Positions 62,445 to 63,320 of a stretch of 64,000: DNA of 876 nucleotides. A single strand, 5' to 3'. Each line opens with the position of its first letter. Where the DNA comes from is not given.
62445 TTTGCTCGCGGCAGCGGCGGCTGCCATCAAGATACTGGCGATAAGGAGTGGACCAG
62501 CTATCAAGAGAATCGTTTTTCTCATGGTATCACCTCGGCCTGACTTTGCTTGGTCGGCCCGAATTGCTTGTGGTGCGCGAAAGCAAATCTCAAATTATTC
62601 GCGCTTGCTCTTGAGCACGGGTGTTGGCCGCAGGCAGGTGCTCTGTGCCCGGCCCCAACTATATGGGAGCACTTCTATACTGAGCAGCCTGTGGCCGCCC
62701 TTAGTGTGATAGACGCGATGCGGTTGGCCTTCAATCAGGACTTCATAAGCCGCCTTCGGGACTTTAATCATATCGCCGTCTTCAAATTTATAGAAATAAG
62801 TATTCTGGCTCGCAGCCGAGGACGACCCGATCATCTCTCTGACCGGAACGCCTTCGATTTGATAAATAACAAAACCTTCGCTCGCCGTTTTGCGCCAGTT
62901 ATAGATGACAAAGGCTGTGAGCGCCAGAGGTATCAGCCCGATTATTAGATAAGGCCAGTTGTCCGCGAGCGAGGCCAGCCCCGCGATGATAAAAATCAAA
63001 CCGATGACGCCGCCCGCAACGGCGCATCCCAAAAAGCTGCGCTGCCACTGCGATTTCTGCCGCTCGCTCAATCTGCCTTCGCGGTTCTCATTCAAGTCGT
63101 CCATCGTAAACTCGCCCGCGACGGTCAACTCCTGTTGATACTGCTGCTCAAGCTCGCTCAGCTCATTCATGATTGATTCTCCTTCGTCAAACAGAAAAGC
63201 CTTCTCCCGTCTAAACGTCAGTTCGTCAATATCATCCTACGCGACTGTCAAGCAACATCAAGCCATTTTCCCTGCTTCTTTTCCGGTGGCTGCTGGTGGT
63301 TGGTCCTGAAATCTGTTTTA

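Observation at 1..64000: Highly iterated palindromic heptamer TGGWCCA, about 80 copies in 64 kb, in all reading frames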

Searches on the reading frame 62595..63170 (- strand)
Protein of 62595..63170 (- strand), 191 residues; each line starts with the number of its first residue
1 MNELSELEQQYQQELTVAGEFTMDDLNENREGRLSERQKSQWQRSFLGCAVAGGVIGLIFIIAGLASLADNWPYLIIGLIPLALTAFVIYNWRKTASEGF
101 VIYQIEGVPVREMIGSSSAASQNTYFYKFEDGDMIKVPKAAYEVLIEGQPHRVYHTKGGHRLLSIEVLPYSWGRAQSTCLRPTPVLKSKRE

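Call 34: find_encoding_contigs(protein=window:62595-63170:-, flank=10000, max_places=2)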
Protein window:62595-63170:- (191 aa): 1 contig read that carries it; 1 place shown.
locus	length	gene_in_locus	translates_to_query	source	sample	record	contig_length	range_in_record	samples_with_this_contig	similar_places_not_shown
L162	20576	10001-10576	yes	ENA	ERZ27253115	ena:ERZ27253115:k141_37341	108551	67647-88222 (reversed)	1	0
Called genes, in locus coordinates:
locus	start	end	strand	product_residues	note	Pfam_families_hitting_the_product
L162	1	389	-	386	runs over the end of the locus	PF00532:Peripla_BP_1, PF13407:Peripla_BP_4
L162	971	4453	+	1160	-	PF13620:CarboxypepD_reg, PF13715:CarbopepD_reg_2 (weak), PF17210:SdrD_B (weak), PF22904:NOMO1-like_2nd (weak), PF25183:OMP_b-brl_4, PF00593:TonB_dep_Rec_b-barrel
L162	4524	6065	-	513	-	-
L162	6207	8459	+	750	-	PF00933:Glyco_hydro_3, PF01915:Glyco_hydro_3_C, PF14310:Fn3-like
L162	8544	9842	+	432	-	PF10091:Glycoamylase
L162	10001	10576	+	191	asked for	-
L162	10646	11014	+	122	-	-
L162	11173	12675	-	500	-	PF00128:Alpha-amylase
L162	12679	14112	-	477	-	PF07690:MFS_1, PF13347:MFS_2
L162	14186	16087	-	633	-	PF09087:Cyc-maltodext_N, PF00128:Alpha-amylase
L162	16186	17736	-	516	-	PF02446:Glyco_hydro_77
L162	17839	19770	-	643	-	PF09087:Cyc-maltodext_N, PF00128:Alpha-amylase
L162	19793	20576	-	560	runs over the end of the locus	-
